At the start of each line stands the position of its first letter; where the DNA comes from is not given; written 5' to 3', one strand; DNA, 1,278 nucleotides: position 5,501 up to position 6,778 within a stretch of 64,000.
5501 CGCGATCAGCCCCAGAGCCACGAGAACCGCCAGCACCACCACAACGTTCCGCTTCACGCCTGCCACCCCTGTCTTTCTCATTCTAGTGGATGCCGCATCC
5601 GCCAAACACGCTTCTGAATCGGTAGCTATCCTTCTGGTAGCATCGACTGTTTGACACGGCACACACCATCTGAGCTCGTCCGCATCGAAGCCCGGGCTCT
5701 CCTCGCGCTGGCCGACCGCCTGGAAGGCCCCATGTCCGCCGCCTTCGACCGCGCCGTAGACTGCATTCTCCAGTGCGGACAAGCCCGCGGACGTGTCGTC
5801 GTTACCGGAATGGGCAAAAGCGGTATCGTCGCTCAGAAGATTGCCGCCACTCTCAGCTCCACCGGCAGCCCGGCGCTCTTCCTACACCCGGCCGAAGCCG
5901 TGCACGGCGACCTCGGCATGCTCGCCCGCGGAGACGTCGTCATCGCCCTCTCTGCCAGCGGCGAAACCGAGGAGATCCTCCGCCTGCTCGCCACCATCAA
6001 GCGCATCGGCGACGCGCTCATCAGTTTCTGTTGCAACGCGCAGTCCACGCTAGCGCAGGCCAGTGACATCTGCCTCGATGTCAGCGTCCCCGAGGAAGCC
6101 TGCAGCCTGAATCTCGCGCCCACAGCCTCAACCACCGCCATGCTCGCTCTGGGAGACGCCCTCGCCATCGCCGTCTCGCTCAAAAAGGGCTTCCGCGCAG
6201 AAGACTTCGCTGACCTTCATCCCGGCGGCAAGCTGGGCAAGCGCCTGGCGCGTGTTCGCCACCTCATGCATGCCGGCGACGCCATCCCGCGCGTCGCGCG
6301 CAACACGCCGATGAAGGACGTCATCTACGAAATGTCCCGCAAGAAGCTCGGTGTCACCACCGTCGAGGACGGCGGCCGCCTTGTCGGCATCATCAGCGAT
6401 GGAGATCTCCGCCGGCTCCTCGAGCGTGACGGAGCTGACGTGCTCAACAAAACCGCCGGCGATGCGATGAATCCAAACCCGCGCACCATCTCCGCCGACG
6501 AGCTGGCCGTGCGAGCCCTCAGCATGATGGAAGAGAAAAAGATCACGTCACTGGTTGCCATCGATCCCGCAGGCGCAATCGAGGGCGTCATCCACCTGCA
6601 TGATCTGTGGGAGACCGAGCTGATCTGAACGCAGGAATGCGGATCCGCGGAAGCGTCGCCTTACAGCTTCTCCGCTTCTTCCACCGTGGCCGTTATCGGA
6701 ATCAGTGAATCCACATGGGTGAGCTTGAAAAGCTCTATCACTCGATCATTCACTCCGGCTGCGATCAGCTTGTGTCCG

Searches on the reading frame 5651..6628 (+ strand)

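Call 95: search_protein_families(library=pfam, proteins=[window:5651-6628:+], max_evalue=0.001)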
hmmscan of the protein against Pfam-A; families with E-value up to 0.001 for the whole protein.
window:5651-6628:+ (325 aa): 3 families
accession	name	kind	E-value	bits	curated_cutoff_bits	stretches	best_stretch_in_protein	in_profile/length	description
PF01380.27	SIS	-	2.2e-27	95.9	25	1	47-174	6-131/131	SIS domain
PF00571.33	CBS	-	7.8e-15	55.4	24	2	270-319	2-51/57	CBS domain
PF13580.11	SIS_2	-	1.4e-06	28.8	27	0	18-86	7-75/138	SIS domain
